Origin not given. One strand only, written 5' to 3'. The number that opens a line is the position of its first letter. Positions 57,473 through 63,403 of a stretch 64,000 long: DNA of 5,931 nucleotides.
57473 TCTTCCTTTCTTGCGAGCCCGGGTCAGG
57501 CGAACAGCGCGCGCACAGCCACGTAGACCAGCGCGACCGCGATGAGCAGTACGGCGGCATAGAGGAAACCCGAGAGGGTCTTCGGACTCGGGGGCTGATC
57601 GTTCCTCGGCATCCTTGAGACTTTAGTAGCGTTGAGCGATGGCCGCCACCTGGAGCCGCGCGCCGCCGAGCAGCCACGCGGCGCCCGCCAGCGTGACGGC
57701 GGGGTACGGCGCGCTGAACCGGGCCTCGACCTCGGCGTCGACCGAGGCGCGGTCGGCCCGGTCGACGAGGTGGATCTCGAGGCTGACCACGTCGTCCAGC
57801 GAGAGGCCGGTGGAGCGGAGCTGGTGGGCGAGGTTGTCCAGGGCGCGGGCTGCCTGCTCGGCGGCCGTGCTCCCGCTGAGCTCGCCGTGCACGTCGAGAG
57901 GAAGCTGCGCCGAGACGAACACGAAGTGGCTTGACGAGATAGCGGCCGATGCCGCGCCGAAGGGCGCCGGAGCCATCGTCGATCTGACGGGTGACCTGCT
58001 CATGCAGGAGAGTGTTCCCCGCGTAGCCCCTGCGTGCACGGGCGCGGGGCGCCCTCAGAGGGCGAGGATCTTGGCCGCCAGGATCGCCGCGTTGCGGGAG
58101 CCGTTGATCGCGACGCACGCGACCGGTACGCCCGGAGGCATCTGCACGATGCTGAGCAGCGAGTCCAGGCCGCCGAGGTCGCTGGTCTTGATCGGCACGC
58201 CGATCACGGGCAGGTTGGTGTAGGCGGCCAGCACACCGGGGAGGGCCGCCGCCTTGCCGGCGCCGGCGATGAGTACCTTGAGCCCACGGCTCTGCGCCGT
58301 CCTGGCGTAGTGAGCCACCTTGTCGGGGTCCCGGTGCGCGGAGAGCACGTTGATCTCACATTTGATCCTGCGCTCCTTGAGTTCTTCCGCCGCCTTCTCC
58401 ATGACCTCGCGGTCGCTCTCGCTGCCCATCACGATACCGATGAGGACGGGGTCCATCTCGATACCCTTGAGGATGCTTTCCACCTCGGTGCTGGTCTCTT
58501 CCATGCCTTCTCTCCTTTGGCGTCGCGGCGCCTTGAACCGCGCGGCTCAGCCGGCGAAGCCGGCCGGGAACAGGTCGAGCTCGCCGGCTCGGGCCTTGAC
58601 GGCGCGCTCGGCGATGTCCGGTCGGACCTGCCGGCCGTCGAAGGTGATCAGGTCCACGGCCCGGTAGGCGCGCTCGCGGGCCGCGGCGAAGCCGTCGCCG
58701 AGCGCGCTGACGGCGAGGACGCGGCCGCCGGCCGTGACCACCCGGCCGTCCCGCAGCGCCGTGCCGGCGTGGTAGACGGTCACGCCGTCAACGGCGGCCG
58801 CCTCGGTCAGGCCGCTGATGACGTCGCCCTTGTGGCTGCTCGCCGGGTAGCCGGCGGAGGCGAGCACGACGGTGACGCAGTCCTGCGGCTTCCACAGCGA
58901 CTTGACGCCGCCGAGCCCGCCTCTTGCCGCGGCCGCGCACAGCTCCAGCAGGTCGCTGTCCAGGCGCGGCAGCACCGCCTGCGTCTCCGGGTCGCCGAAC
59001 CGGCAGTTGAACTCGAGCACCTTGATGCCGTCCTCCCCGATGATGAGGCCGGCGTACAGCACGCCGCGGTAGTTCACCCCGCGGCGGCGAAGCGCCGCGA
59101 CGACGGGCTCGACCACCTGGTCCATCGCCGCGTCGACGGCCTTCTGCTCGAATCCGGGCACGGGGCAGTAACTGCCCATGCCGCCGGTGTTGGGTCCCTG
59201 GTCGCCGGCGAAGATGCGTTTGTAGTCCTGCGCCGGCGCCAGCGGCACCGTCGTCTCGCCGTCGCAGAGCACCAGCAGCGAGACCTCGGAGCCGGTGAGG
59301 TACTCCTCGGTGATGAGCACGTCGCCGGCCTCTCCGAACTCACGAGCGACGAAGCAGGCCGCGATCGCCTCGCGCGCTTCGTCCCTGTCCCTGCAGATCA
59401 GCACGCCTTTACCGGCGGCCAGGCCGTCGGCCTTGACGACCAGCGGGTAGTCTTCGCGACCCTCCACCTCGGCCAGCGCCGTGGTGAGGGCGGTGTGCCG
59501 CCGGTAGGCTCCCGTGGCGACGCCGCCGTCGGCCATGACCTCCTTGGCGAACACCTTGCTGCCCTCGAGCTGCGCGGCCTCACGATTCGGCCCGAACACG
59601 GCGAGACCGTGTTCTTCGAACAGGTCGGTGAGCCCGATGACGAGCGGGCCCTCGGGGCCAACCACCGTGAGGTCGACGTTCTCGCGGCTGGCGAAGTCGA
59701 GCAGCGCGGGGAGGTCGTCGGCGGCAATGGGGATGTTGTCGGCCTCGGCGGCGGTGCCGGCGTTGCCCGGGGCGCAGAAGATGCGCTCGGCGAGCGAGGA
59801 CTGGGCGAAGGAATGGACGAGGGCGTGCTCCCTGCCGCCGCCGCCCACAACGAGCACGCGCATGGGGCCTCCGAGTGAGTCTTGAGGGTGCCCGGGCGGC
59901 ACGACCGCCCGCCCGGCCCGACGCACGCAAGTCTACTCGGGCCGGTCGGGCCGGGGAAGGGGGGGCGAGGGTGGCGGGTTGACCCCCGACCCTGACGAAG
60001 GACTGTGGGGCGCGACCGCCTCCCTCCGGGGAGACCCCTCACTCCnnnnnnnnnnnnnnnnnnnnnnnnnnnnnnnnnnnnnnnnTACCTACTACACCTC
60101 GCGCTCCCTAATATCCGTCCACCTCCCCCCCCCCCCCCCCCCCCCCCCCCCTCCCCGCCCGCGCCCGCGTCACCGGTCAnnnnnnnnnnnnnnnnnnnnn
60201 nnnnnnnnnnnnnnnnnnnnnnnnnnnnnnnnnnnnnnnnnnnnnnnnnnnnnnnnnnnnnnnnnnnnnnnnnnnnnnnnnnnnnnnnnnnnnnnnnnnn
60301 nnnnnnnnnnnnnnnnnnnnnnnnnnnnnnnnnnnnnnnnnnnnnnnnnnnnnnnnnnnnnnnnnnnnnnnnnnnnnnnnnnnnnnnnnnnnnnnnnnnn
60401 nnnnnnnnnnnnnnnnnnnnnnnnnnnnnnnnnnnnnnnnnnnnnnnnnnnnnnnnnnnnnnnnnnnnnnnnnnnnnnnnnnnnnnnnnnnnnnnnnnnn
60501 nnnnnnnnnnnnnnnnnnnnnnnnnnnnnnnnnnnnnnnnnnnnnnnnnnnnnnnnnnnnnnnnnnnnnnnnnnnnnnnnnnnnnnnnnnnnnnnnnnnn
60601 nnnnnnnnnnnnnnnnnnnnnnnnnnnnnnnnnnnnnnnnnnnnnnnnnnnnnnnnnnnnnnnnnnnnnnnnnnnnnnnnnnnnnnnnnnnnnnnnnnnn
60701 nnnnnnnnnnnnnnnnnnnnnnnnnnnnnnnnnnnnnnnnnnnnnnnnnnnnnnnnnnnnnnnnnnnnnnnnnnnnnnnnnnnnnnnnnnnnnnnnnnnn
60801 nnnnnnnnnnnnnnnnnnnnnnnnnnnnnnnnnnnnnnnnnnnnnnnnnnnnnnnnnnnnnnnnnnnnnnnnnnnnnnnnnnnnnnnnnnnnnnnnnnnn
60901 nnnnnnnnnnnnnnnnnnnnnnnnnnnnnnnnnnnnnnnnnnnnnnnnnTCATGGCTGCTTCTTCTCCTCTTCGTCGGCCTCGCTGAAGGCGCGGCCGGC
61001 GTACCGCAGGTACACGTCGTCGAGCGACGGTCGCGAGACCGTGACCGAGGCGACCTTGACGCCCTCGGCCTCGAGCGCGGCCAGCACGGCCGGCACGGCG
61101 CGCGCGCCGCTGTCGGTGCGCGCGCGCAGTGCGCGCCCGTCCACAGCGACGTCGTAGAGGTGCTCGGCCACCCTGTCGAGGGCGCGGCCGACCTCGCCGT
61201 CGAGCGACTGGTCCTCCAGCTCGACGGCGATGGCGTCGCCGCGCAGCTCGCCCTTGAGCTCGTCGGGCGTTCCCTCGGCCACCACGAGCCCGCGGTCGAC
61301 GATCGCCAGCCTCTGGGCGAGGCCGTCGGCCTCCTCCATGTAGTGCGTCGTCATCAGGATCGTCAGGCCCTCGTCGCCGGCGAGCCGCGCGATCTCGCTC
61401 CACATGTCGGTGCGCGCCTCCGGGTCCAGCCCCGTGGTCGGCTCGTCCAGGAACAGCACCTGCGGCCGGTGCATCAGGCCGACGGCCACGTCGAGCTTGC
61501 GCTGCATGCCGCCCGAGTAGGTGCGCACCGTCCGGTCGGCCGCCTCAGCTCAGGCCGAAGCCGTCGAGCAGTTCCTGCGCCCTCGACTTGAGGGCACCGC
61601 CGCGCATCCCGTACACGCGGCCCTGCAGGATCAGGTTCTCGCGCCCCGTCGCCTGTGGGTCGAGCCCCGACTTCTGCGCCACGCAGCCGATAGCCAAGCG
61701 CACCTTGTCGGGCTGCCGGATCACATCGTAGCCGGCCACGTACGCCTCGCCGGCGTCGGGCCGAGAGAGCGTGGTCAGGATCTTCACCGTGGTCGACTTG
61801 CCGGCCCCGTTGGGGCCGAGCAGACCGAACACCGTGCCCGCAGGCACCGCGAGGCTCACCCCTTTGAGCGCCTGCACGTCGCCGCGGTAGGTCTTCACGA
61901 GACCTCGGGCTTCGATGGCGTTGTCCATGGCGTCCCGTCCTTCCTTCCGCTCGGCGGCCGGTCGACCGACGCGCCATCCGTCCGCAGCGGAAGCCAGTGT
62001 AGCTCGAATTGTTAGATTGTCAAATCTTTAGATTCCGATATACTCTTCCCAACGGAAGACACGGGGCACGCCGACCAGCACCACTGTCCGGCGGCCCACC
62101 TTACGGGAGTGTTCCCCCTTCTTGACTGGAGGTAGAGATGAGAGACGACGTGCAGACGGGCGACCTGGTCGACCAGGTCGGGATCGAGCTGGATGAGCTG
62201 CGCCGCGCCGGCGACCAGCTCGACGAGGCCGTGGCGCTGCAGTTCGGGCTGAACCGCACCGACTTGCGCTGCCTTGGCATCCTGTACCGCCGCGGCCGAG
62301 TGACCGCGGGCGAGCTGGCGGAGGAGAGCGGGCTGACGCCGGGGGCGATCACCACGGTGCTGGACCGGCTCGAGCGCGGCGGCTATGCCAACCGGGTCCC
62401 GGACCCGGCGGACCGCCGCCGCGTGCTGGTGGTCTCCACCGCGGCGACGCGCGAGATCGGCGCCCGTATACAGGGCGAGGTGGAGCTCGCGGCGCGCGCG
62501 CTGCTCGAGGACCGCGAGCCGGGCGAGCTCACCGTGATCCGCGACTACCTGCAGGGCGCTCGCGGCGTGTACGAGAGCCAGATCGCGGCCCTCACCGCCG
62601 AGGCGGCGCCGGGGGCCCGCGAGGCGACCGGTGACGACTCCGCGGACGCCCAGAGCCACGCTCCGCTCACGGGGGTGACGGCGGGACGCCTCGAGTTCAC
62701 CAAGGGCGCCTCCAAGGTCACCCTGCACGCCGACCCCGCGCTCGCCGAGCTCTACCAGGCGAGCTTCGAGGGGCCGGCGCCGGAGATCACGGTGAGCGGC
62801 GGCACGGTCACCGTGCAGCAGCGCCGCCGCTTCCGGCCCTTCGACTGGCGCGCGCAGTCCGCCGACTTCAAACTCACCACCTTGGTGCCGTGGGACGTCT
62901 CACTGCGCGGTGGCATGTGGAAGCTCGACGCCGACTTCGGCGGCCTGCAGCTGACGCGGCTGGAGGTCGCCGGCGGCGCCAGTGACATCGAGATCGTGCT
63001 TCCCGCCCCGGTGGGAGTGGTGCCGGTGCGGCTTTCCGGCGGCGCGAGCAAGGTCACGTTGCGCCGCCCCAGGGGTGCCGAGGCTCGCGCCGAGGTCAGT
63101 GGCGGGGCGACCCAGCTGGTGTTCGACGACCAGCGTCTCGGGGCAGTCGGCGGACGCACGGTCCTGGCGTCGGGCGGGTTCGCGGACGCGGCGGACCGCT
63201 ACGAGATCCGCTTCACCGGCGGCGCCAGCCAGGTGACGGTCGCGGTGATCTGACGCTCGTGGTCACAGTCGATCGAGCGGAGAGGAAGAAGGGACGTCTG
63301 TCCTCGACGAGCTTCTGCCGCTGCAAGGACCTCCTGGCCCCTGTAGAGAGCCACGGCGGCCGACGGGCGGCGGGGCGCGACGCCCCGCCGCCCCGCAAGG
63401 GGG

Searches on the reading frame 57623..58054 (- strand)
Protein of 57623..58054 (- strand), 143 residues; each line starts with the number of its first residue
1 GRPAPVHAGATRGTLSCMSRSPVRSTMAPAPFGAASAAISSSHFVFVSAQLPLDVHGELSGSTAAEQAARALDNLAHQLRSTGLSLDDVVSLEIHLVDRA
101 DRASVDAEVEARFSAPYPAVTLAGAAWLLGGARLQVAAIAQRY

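Call 14: search_protein_families(library=pfam, proteins=[window:57623-58054:-], max_evalue=0.001)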
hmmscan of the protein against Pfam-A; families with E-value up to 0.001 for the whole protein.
window:57623-58054:- (143 aa): 1 family
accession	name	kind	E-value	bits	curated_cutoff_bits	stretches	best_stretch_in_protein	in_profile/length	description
PF01042.26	Ribonuc_L-PSP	-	1.1e-16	61.4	27.3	1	28-141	4-120/121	Endoribonuclease L-PSP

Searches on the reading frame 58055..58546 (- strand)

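Call 14: search_protein_families(library=pfam, proteins=[window:58055-58546:-], max_evalue=0.001)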
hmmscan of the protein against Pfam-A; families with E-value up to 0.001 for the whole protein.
window:58055-58546:- (163 aa): 2 families
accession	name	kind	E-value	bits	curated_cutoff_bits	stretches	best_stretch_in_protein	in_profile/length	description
PF00731.26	AIRC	-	2.7e-57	192.9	30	1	36-163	2-129/148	AIR carboxylase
PF13685.12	Fe-ADH_2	-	3.9e-06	27.4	28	1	36-134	22-121/149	Iron-containing alcohol dehydrogenase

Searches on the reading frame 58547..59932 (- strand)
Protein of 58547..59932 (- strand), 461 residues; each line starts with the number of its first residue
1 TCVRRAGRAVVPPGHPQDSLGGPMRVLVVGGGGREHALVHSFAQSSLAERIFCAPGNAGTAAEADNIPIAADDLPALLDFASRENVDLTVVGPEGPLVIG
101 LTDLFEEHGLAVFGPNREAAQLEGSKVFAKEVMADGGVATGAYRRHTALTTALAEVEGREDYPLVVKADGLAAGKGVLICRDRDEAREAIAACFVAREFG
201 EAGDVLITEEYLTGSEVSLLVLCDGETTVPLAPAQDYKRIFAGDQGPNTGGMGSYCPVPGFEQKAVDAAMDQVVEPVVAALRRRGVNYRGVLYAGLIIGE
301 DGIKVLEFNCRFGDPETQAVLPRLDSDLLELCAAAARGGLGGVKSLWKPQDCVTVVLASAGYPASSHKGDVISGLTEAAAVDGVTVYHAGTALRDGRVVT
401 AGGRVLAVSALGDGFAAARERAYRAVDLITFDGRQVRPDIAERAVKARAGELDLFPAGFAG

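Call 14: search_protein_families(library=pfam, proteins=[window:58547-59932:-], max_evalue=0.001)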
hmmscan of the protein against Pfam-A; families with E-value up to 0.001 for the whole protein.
window:58547-59932:- (461 aa): 4 families
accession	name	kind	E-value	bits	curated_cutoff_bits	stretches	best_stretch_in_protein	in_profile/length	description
PF01071.24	GARS_A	-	2.7e-69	233.4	27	1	124-317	1-194/194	Phosphoribosylglycinamide synthetase, ATP-grasp (A) domain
PF02844.21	GARS_N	-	2.2e-36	125.1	29.5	1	24-123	1-100/100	Phosphoribosylglycinamide synthetase, N domain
PF02843.22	GARS_C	-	3.6e-30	104.6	34.8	1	352-443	1-92/92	Phosphoribosylglycinamide synthetase, C domain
PF02655.19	ATP-grasp_3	-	5.5e-07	30.2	23.2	1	159-313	29-158/160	ATP-grasp domain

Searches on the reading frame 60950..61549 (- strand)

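Call 14: search_protein_families(library=pfam, proteins=[window:60950-61549:-], max_evalue=0.001)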
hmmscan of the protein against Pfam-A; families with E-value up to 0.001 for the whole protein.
window:60950-61549:- (199 aa): 3 families
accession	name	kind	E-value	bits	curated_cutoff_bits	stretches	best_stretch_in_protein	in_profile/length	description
PF13732.12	DrrA1-3_C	-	5.8e-09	37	27.4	1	93-183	1-80/81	ATP-binding protein DrrA1-3-like, C-terminal domain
PF00005.33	ABC_tran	-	4.9e-07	30.9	25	1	4-39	98-137/137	ABC transporter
PF13304.12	AAA_21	-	2.1e-06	28.5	27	1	7-69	234-298/304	AAA domain, putative AbiEii toxin, Type IV TA system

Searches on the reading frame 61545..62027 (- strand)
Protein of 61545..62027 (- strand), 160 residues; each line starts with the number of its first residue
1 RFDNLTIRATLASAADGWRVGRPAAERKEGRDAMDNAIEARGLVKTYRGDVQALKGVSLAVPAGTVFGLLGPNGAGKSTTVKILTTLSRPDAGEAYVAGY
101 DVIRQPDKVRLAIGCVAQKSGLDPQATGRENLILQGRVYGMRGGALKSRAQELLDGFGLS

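Call 14: search_protein_families(library=pfam, proteins=[window:61545-62027:-], max_evalue=0.001)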
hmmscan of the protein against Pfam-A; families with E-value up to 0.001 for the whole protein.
window:61545-62027:- (160 aa): 1 family
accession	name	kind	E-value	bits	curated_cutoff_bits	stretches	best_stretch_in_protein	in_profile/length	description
PF00005.33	ABC_tran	-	1.4e-17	65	25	1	54-159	1-94/137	ABC transporter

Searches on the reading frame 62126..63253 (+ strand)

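Call 14: search_protein_families(library=pfam, proteins=[window:62126-63253:+], max_evalue=0.001)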
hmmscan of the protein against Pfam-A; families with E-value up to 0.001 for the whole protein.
window:62126-63253:+ (375 aa): 4 families
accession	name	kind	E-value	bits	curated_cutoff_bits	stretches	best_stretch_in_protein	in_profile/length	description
PF01047.28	MarR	-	2.5e-14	53.4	24.6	1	42-100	1-59/59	MarR family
PF12802.13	MarR_2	-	3.7e-14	53.1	27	1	40-99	1-61/61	MarR family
PF13412.12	HTH_24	-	1.9e-08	34.2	21.9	1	42-87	1-46/48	Winged helix-turn-helix DNA-binding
PF01978.25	TrmB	-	3.1e-05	24.2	25.6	1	39-93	3-57/68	Sugar-specific transcriptional regulator TrmB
